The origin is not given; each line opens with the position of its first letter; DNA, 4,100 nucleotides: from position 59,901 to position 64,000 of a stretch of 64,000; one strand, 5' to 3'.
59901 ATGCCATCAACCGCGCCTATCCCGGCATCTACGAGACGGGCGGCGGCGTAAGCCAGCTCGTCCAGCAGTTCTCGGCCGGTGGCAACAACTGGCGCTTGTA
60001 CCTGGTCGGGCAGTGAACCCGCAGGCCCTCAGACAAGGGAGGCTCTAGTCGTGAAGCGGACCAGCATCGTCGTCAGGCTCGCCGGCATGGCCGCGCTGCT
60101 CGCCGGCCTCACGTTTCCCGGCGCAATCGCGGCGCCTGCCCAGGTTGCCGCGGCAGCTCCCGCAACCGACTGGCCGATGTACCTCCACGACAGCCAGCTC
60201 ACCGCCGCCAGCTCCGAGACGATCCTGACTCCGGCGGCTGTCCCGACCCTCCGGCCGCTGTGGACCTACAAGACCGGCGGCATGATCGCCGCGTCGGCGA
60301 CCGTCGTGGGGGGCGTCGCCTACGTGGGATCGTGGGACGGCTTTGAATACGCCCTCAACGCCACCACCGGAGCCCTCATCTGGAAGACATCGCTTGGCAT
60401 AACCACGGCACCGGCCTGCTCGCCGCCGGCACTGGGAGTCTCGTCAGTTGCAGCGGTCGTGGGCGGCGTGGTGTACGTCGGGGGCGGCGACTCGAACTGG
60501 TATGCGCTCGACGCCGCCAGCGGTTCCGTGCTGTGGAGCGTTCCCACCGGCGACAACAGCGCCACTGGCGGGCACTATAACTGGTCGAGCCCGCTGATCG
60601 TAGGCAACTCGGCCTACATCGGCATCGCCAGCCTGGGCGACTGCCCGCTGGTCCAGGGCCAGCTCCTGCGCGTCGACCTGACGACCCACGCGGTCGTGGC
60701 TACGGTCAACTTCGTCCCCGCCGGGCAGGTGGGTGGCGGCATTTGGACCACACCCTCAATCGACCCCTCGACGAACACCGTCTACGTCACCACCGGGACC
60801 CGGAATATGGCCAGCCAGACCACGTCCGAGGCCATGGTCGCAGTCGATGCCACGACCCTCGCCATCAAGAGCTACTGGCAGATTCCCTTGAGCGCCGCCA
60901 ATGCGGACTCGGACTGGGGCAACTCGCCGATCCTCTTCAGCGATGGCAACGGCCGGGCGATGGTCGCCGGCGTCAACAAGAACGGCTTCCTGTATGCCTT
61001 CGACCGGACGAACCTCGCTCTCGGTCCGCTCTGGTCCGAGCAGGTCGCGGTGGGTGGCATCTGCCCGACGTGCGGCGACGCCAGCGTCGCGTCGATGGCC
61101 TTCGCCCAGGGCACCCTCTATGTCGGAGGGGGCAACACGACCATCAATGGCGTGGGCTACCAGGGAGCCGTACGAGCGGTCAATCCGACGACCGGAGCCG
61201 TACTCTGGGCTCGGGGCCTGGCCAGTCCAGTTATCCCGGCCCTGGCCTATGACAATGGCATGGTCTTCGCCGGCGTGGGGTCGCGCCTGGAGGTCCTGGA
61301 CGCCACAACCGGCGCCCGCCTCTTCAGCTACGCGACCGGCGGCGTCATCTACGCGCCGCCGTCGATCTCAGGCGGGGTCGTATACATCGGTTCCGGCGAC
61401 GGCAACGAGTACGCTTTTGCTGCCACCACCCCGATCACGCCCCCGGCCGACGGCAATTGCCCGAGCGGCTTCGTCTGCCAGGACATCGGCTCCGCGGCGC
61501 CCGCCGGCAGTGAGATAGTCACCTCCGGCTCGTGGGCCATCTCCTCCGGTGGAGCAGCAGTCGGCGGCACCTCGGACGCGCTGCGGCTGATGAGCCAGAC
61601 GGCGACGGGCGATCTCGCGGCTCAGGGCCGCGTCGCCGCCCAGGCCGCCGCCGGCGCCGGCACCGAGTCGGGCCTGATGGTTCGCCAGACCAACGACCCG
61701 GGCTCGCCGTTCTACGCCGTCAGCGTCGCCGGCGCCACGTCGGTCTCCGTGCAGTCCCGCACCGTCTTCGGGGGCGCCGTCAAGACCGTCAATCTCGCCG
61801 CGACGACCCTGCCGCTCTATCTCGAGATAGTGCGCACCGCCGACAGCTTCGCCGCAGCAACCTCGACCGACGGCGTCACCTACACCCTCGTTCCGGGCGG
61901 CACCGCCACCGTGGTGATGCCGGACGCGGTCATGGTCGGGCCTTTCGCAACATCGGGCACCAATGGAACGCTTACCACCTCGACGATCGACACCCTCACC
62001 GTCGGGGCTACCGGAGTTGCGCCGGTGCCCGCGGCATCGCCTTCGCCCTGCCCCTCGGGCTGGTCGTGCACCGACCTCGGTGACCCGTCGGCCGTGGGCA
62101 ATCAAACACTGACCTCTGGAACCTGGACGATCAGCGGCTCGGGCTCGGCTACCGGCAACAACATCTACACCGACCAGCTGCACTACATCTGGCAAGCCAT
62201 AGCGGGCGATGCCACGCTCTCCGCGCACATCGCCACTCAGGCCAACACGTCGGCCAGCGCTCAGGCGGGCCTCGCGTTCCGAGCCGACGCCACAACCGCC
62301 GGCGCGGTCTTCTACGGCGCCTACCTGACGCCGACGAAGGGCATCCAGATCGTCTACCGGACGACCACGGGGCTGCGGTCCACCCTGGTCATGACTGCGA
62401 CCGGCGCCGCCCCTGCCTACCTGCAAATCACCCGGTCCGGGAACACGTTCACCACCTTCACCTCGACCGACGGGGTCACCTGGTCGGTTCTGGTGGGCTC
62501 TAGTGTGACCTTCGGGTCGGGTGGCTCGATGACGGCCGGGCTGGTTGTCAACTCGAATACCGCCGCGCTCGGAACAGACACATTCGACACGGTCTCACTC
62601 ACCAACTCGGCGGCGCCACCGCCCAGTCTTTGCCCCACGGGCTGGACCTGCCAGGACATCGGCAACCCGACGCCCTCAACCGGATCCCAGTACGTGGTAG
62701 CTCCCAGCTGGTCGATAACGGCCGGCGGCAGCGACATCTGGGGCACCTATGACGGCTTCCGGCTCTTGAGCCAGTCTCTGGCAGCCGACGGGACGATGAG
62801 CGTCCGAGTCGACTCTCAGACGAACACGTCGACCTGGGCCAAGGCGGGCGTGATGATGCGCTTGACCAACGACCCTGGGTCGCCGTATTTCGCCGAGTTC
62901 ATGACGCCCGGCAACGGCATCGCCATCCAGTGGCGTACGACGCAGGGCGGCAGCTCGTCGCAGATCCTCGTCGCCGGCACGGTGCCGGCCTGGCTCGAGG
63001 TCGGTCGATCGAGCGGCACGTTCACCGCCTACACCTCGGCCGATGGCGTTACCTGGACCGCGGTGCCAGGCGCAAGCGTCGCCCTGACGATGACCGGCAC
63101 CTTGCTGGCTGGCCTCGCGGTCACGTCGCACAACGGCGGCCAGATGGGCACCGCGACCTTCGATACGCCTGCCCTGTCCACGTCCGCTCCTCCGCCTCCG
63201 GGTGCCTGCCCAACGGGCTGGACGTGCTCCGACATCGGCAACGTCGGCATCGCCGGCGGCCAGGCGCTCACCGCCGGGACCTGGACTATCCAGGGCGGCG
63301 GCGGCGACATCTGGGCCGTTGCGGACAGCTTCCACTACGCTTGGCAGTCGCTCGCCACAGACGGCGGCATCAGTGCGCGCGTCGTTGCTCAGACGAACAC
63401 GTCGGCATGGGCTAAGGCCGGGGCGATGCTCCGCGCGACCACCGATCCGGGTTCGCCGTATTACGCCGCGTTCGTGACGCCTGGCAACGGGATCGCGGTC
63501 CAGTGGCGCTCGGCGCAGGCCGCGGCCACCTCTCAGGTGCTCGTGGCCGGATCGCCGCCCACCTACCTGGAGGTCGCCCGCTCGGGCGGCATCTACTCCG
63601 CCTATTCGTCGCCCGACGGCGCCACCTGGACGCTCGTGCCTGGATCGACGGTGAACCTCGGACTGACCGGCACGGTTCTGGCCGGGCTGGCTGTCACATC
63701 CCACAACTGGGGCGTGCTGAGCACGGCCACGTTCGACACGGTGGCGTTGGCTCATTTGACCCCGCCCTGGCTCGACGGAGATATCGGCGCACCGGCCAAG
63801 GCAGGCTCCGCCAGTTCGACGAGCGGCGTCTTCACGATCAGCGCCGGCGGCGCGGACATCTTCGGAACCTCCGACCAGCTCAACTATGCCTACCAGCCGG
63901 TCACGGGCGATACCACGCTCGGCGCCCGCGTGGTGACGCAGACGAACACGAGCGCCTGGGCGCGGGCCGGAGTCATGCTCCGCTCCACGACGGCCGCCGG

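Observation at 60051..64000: Giant secreted PQQ-propeller / tandem lectin-like module protein that the ORF track does not show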

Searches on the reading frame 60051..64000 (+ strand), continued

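Call 13: find_encoding_contigs(protein=P0001, flank=10000, max_places=3)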
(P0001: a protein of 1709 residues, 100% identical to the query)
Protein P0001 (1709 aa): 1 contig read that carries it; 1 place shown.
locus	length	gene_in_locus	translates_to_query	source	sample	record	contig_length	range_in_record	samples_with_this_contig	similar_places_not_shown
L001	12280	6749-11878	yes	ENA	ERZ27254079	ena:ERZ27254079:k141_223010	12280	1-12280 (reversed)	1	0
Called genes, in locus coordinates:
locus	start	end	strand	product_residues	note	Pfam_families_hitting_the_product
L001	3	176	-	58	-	?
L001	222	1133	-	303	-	PF00089:Trypsin, PF13365:Trypsin_2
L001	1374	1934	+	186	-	PF12464:Mac, PF00132:Hexapep, PF14602:Hexapep_2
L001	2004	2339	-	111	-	-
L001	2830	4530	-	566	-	-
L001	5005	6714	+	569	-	-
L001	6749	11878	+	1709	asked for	PF13360:PQQ_2, PF13570:Beta-prop_ACSF4, PF13360:PQQ_2, PF13570:Beta-prop_ACSF4 (weak), PF17851:GH43_C2 (faint), PF07081:DUF1349 (faint)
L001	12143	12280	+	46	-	?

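Call 15: search_protein_families(library=pfam, proteins=[P0001], max_evalue=1)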
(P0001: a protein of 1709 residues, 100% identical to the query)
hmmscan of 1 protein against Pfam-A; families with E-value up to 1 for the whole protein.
P0001 (1709 aa): 6 families
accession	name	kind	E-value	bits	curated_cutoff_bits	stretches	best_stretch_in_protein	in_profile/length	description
PF07081.18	DUF1349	-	7.5e-22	78.3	32.4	5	704-852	33-178/179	Protein of unknown function (DUF1349)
PF13570.13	Beta-prop_ACSF4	-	2.9e-20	73.4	133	2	67-321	81-291/329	Beta-alanine-activating enzyme, beta-propeller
PF13360.13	PQQ_2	-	2e-15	57.5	27.6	2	70-271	16-190/233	Outer membrane protein assembly factor BamB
PF17851.8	GH43_C2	-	5.1e-06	26.8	22.7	0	929-1038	74-198/203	Beta xylosidase C-terminal Concanavalin A-like domain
PF02465.23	FliD_N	-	0.068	14.3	24.8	0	1475-1510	60-95/97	Flagellar hook-associated protein 2 N-terminus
PF00734.23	CBM_1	-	0.8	10.1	20.6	0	664-676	13-25/29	Fungal cellulose binding domain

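Call 17: find_encoding_contigs(protein=P0003, flank=10000, max_places=2)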
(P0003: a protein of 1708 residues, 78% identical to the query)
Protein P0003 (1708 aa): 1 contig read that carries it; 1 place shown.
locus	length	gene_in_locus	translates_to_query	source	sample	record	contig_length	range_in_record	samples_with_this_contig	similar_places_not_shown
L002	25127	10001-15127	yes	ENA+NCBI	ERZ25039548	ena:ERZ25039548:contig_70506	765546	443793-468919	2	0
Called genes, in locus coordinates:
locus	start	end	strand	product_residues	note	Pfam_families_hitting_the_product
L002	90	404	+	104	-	PF00166:Cpn10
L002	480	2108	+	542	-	PF00118:Cpn60_TCP1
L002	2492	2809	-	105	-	-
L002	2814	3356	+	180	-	PF07161:LppX_LprAFG (weak)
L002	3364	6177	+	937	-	PF00580:UvrD-helicase, PF13245:AAA_19, PF13604:AAA_30 (faint), PF13361:UvrD_C, PF13538:UvrD_C_2, PF21196:PcrA_UvrD_tudor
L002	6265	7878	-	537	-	PF00150:Cellulase, PF26410:GH5_mannosidase (weak)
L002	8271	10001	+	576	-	PF13231:PMT_2 (weak)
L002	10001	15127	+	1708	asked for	PF13360:PQQ_2, PF13570:Beta-prop_ACSF4, PF13360:PQQ_2, PF07081:DUF1349 (faint)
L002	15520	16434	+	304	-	PF00150:Cellulase, PF26410:GH5_mannosidase (faint)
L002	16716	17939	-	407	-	-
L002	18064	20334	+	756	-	PF00801:PKD, PF18911:PKD_4, PF07081:DUF1349 (faint)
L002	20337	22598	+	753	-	-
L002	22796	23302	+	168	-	-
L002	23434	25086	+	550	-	PF09721:Exosortase_EpsH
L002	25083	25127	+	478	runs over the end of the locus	PF13506:Glyco_transf_21 (weak), PF00535:Glycos_transf_2 (weak), PF13641:Glyco_tranf_2_3, PF13632:Glyco_trans_2_3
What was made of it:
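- In the 78% orthologue the two called genes meet at the same coordinate, base 10001 of L002 (call 17). Two secreted GH5 genes flank the gene in the close clade (calls 13, 17).
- Tried and rejected: An exosortase lies 8 kb downstream in L002 (call 17).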

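Call 18: find_encoding_contigs(protein=P0051, flank=10000, max_places=2)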
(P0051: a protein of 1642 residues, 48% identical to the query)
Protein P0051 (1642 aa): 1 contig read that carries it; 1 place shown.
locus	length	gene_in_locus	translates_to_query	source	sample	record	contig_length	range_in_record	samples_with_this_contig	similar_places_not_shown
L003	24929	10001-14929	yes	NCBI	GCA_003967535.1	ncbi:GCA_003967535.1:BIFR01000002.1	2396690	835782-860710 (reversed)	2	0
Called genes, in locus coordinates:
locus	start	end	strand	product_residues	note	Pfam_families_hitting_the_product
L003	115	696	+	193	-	PF13302:Acetyltransf_3 (weak), PF13420:Acetyltransf_4, PF00583:Acetyltransf_1, PF13508:Acetyltransf_7 (weak)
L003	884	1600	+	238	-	PF00440:TetR_N, PF21303:TetR_C_39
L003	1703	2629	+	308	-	PF00005:ABC_tran, PF13304:AAA_21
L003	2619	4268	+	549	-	PF12679:ABC2_membrane_2, PF12730:ABC2_membrane_4 (faint), PF12698:ABC2_membrane_3 (weak), PF13346:ABC2_membrane_5 (weak), PF12679:ABC2_membrane_2 (weak), PF12698:ABC2_membrane_3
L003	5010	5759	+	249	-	PF00975:Thioesterase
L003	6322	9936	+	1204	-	PF00535:Glycos_transf_2, PF13641:Glyco_tranf_2_3, PF13632:Glyco_trans_2_3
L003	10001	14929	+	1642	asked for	PF01011:PQQ (faint), PF13360:PQQ_2, PF13570:Beta-prop_ACSF4 (weak), PF07081:DUF1349 (faint), PF17851:GH43_C2 (faint)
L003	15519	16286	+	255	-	-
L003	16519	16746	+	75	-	-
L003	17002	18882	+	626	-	PF00270:DEAD, PF04851:ResIII, PF00271:Helicase_C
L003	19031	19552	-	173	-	PF05163:DinB, PF04978:MST, PF12867:DinB_2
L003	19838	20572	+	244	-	PF00528:BPD_transp_1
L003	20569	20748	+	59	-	-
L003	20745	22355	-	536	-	-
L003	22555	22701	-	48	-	PF00550:PP-binding (weak)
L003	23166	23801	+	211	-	PF00702:Hydrolase, PF03031:NIF (weak), PF08282:Hydrolase_3 (faint), PF12710:HAD, PF13419:HAD_2, PF13242:Hydrolase_like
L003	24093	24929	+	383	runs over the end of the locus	PF01170:UPF0020, PF01209:Ubie_methyltran (weak), PF11599:AviRa (faint), PF13847:Methyltransf_31, PF08241:Methyltransf_11, PF13649:Methyltransf_25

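Call 44: search_protein_families(library=ncbifam, proteins=[L003:6322-9936:+, L002:15520-16434:+, L002:18064-20334:+, L002:20337-22598:+], max_evalue=0.01)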
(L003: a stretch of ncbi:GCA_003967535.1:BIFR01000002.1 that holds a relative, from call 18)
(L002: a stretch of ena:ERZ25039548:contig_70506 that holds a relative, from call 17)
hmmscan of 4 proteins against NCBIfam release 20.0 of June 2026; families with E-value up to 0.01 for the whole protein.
L003:6322-9936:+ (1204 aa): 8 families
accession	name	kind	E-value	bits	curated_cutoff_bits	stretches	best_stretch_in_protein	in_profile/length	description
TIGR03937.1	PgaC_IcaA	equivalog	4.5e-16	58.8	422.3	1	148-504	34-381/407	poly-beta-1,6-N-acetyl-D-glucosamine synthase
TIGR03111.1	glyc2_xrt_Gpos1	hypoth_equivalog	2.7e-14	52.8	363.95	1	154-521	44-415/439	TIGR03111 family XrtG-associated glycosyltransferase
TIGR03030.1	CelA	equivalog_domain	6.8e-14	50.8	699.1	1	153-394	125-383/714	UDP-forming cellulose synthase catalytic subunit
NF041865.1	EpsU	equivalog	1.8e-06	27.2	700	1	159-391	39-268/394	exopolysaccharide biosynthesis GT2 family glycosyltransferase EpsU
NF041875.1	EPS_EpsD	equivalog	1.1e-05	25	370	1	164-383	4-222/325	exopolysaccharide biosynthesis glycosyltransferase EpsD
TIGR03965.1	mycofact_glyco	equivalog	3.7e-05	22.8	280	1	154-354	69-265/467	mycofactocin biosynthesis glycosyltransferase MftF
TIGR04283.1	glyco_like_mftF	equivalog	0.00021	20.9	182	1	162-365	2-181/221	TIGR04283 family arsenosugar biosynthesis glycosyltransferase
NF007482.0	PRK10073.1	equivalog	0.0064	15.5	423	1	158-270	5-112/334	glycosyltransferase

L002:15520-16434:+ (304 aa): 0 families

L002:18064-20334:+ (756 aa): 1 family
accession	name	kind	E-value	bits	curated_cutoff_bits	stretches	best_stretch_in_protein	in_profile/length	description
NF058595.1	invert_tail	domain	0.0022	18.3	37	1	515-568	59-112/113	lipo-invert putative C-terminal anchoring domain-containing protein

L002:20337-22598:+ (753 aa): 1 family
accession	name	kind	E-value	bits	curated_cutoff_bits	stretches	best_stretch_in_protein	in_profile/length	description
NF008084.0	PRK10819.1-5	equivalog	8.1e-05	22.6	315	1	476-561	22-107/249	TonB system transport protein TonB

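Call 52: search_protein_families(library=pfam, proteins=[L002:16716-17939:-, L002:22796-23302:+], max_evalue=1)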
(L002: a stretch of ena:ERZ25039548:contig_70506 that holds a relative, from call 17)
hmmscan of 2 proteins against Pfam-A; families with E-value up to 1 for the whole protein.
L002:16716-17939:- (407 aa): 0 families

L002:22796-23302:+ (168 aa): 0 families
